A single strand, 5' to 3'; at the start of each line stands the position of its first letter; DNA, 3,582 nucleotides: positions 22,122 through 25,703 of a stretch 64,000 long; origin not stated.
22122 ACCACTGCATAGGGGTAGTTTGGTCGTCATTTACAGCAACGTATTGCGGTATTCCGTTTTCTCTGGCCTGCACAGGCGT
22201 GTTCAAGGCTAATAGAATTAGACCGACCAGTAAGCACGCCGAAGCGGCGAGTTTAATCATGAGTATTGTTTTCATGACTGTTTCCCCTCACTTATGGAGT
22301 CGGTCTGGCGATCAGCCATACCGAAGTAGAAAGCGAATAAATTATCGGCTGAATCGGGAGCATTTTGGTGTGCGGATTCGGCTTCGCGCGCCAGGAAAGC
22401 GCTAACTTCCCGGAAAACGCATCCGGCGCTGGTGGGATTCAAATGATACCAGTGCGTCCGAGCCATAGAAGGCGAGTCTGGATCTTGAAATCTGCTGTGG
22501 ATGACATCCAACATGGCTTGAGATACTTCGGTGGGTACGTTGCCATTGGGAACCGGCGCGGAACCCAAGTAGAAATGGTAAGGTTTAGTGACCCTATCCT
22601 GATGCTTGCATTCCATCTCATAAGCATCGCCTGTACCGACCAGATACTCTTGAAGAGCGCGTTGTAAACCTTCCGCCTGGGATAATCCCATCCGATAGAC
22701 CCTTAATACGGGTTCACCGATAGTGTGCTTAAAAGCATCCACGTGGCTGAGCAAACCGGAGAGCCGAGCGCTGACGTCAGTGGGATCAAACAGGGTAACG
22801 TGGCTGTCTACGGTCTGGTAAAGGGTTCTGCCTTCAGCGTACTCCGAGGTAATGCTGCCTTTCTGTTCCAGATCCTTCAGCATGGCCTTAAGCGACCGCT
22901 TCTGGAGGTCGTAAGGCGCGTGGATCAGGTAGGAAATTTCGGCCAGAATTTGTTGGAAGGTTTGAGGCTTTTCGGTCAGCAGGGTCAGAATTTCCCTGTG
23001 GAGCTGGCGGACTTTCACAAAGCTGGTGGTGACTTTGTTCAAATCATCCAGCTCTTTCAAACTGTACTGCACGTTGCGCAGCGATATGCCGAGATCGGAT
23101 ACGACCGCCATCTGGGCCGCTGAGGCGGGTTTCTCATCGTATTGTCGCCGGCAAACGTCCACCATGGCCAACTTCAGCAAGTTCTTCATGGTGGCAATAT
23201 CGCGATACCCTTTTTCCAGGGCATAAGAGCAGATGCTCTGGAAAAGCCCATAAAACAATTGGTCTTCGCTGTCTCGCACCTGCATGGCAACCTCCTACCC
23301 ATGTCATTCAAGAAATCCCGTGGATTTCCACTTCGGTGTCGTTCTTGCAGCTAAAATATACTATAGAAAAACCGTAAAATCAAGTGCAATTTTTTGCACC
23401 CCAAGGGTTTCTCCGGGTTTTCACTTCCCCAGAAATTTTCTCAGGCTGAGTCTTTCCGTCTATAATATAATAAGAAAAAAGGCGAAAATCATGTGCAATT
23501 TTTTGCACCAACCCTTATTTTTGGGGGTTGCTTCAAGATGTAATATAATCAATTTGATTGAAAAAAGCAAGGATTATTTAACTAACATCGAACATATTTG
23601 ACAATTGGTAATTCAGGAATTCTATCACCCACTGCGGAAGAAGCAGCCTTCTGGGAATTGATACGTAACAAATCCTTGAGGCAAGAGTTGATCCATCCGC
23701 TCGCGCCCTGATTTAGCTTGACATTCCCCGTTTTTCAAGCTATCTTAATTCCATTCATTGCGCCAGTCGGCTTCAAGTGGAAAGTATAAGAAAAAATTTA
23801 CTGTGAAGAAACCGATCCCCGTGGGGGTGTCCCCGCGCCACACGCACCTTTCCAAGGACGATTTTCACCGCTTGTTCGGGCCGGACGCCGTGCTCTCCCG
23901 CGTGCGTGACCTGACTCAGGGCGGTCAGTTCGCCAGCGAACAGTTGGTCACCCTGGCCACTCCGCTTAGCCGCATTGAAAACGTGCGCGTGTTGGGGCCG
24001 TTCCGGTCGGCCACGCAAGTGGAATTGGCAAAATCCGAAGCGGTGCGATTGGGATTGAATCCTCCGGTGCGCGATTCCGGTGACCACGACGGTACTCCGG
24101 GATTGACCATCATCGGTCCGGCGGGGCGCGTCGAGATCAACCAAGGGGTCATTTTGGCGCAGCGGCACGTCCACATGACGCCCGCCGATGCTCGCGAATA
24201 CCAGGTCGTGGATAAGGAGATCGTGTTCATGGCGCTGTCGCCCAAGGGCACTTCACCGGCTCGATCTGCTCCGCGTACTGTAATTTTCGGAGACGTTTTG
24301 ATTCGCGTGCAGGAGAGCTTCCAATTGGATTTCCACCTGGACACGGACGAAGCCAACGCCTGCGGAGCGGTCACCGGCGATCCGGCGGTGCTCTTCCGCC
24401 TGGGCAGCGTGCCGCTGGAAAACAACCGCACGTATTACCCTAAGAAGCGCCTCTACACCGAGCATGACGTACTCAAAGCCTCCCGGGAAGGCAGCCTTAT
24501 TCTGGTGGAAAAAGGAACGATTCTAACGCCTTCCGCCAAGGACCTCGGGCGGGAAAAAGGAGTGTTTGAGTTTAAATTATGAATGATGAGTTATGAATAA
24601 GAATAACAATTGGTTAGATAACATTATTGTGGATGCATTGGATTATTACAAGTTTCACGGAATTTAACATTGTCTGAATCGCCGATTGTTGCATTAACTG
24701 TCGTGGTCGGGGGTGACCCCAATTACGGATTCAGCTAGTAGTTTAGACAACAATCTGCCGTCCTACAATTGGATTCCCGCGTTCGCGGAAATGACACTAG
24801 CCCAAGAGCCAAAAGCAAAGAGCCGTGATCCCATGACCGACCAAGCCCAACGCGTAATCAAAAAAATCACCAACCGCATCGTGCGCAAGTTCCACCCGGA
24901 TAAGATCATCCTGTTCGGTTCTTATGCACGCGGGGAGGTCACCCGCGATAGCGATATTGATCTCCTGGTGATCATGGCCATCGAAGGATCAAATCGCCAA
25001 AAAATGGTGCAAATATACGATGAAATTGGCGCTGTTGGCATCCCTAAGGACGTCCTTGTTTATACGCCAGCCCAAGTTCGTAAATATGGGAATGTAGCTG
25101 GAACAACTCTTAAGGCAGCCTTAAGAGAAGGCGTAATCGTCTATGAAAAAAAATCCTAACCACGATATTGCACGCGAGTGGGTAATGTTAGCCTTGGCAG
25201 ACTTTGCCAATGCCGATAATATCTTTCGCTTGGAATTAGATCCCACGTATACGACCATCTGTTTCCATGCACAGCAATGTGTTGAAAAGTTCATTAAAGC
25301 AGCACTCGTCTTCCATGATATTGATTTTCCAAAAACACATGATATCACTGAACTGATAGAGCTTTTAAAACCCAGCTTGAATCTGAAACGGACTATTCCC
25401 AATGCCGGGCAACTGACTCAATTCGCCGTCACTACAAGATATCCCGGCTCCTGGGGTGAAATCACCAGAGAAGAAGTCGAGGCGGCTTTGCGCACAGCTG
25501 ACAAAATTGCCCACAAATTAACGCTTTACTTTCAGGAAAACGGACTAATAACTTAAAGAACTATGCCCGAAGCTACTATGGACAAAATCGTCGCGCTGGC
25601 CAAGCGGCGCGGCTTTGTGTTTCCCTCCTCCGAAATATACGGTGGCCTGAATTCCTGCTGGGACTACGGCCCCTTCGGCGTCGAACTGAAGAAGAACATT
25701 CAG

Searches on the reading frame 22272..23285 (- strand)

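Call 3: search_protein_families(library=pfam, proteins=[window:22272-23285:-], max_evalue=1)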
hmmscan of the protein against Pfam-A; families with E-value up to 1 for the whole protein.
window:22272-23285:- (337 aa): 6 families
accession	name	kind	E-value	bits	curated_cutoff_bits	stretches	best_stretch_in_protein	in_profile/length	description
PF22560.2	GMT-wHTH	-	0.0014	19.4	27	1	91-147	25-77/82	GMT-like wHTH domain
PF03551.20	PadR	-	0.013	15.9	27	1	99-151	1-53/75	Transcriptional regulator PadR-like family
PF03965.22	Penicillinase_R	-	0.023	15.5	22.6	1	114-158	20-64/115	Penicillinase repressor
PF22106.1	NGO1945_C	-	0.1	13.5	27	1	88-139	40-92/93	NGO1945 C-terminal domain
PF13412.12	HTH_24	-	0.23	11.5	21.9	0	94-118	3-27/48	Winged helix-turn-helix DNA-binding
PF15221.11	LEP503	-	0.26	11.8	27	0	184-213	15-45/61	Lens epithelial cell protein LEP503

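Call 4: search_protein_families(library=padloc, proteins=[window:22272-23285:-], max_evalue=1)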
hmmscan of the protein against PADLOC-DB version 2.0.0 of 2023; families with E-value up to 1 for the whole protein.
window:22272-23285:- (337 aa): 1 family
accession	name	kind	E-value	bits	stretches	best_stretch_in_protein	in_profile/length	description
PDLC01438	Csa3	-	0.0043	15.1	1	94-164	148-207/305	"CAS-I,CAS-II,CAS-III,CAS-IV,CAS-V,CAS-VI; associated_signaling"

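Call 5: search_protein_families(library=ncbifam, proteins=[window:22272-23285:-], max_evalue=1)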
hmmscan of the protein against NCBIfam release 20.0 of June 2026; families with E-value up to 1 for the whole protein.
window:22272-23285:- (337 aa): 1 family
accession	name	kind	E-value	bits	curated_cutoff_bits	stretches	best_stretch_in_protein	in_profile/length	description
TIGR04176.1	MarR_EPS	equivalog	0.086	12.9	88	0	50-81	14-44/105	MarR family EPS-associated transcriptional regulator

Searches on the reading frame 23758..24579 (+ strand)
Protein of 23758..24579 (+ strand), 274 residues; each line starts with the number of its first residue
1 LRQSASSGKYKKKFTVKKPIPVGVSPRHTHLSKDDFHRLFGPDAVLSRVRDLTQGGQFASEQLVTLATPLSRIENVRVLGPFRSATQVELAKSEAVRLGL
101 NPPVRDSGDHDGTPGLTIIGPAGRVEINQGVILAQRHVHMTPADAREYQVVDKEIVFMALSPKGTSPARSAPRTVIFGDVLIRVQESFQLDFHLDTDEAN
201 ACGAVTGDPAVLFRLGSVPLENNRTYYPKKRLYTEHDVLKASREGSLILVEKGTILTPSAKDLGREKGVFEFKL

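Call 3: search_protein_families(library=pfam, proteins=[window:23758-24579:+], max_evalue=1)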
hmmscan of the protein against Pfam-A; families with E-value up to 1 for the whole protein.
window:23758-24579:+ (274 aa): 2 families
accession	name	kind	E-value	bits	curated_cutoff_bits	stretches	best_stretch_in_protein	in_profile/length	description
PF06130.18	PTAC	-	1.9e-65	220.4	25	1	21-203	1-174/176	Phosphate propanoyltransferase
PF18226.6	QslA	-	0.18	11.9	25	1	110-137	2-30/71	LasR-specific antiactivator QslA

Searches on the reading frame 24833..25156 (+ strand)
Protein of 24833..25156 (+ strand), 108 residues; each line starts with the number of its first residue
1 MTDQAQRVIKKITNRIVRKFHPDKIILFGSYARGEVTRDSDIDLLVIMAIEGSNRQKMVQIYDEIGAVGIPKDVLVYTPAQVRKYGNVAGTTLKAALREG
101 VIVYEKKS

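Call 3: search_protein_families(library=pfam, proteins=[window:24833-25156:+], max_evalue=1)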
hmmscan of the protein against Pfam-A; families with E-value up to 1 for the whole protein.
window:24833-25156:+ (108 aa): 7 families
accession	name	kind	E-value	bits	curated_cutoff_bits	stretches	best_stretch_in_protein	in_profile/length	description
PF01909.29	NTP_transf_2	-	3.9e-13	50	21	1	9-81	1-78/93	Nucleotidyltransferase domain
PF18765.7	Polbeta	-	9.6e-13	48.6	26.9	1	10-107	1-91/93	Polymerase beta, Nucleotidyltransferase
PF22600.2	MTPAP-like_central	-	0.00019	21.9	27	1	4-59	21-77/139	Poly(A) RNA polymerase, mitochondrial-like, central palm domain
PF03445.19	DUF294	-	0.022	15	21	1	7-55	34-84/138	Putative nucleotidyltransferase DUF294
PF14792.12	DNA_pol_B_palm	-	0.036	14.7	25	1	9-62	10-63/113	DNA polymerase beta palm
PF10620.15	MdcG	-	0.073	13.4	26.5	1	36-80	48-91/121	Phosphoribosyl-dephospho-CoA transferase MdcG C-terminal domain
PF20750.3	PAP_NTPase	-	0.074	13.4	27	1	22-61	74-112/194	Poly(A) polymerase nucleotidyltransferase domain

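Call 4: search_protein_families(library=padloc, proteins=[window:24833-25156:+], max_evalue=1)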
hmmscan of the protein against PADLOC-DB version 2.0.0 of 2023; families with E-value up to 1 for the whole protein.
window:24833-25156:+ (108 aa): 18 families
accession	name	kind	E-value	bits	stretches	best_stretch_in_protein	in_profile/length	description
PDLC04903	PDC-S09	-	7.9e-15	53.1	1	3-102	5-107/108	-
PDLC04906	PDC-S09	-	2.4e-11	41.9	1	3-64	5-66/98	-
PDLC04904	PDC-S09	-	7.2e-11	40.2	1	9-62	12-64/104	-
PDLC04907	PDC-S09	-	1.5e-10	39.2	1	3-57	8-63/114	-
PDLC04902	PDC-S09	-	4.7e-10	37.6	1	11-68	10-67/97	-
PDLC04778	PDC-M70A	-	5.4e-07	27.2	1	5-88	29-109/355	-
PDLC04905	PDC-S09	-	3.5e-06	25.3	1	11-52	10-52/101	-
PDLC04368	PDC-M05A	-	1.2e-05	23.3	1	26-50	111-136/201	-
PDLC00809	Cyclase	-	0.00029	18.6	1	3-53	23-73/295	oligonucleotide-cyclase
PDLC04369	PDC-M05A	-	0.00031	18.4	1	6-48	89-129/201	-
PDLC04901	PDC-S09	-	0.00033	19.4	1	8-48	4-47/126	-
PDLC00776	Cyclase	-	0.00035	18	1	3-87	24-111/287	oligonucleotide-cyclase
PDLC00769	Cyclase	-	0.00094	16.7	1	4-56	23-82/261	oligonucleotide-cyclase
PDLC00823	Cyclase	-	0.0011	16.6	1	5-57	26-79/285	oligonucleotide-cyclase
PDLC00802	Cyclase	-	0.0026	15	1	17-58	48-90/332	oligonucleotide-cyclase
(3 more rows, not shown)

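Call 5: search_protein_families(library=ncbifam, proteins=[window:24833-25156:+], max_evalue=1)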
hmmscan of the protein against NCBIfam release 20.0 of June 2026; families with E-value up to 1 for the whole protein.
window:24833-25156:+ (108 aa): 22 families
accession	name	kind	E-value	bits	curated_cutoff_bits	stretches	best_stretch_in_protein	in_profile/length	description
NF047752.1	MntA_antitoxin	equivalog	1.3e-08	34.6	60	1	19-69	4-54/106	type VII toxin-antitoxin system MntA family adenylyltransferase antitoxin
NF051895.1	anti_phage_HalB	equivalog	1e-06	28.5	190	1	25-49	2-26/211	anti-phage Hailong system nucleotidyltransferase HalB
NF012212.1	ANT_9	subfamily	6.2e-05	22.4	340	1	3-58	4-57/249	aminoglycoside nucleotidyltransferase ANT(9)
NF012135.0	ANT_3pp_9_crypt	exception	0.00033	20.3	560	1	2-59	13-65/262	cryptic aminoglycoside nucleotidyltransferase ANT(3'')/ANT(9)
NF003347.0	PRK04374.1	equivalog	0.00076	17.7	1567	1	12-99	62-149/869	[protein-PII] uridylyltransferase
NF010309.0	PRK13746.1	subfamily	0.00082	18.8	193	1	4-66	15-72/263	aminoglycoside adenylyltransferase family protein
NF001265.0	PRK00227.1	equivalog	0.0023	16.2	799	1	28-83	33-87/693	[protein-PII] uridylyltransferase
NF028535.0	ANT_4p_II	subfamily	0.0028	16.9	350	1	13-51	9-48/251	ANT(4')-II family aminoglycoside nucleotidyltransferase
NF041117.1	CBASS_cyclase_b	equivalog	0.008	15.8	200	1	3-51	16-65/275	CBASS oligonucleotide cyclase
TIGR03671.1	cca_archaeal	equivalog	0.0094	14.8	281.3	1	4-51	22-70/410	CCA tRNA nucleotidyltransferase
NF002837.0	PRK03059.1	equivalog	0.0099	14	1010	1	25-62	65-101/857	[protein-PII] uridylyltransferase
NF012157.0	ANT_3pp_I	equivalog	0.013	14.8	375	1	23-67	23-67/256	AadA family aminoglycoside 3''-O-nucleotidyltransferase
NF001366.0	PRK00275.1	equivalog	0.032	12.1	1299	1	25-51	81-107/895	[protein-PII] uridylyltransferase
NF003467.0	PRK05092.1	equivalog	0.036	11.8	959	1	25-59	113-147/940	[protein-PII] uridylyltransferase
NF050028.1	CldAdptActJ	equivalog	0.04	14.4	150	1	7-27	17-37/93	cold adaptation protein ActJcold adaptation protein ActJ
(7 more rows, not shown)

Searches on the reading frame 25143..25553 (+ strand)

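Call 3: search_protein_families(library=pfam, proteins=[window:25143-25553:+], max_evalue=1)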
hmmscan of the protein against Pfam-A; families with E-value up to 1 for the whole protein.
window:25143-25553:+ (137 aa): 1 family
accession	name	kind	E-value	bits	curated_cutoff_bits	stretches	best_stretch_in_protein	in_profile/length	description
PF05168.19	HEPN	-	1.3e-24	87.1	22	1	10-124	1-112/117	HEPN domain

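Call 4: search_protein_families(library=padloc, proteins=[window:25143-25553:+], max_evalue=1)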
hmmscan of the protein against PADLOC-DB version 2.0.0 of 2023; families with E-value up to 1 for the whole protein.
window:25143-25553:+ (137 aa): 0 families

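Call 5: search_protein_families(library=ncbifam, proteins=[window:25143-25553:+], max_evalue=1)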
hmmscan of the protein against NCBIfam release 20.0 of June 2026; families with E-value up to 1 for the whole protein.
window:25143-25553:+ (137 aa): 0 families
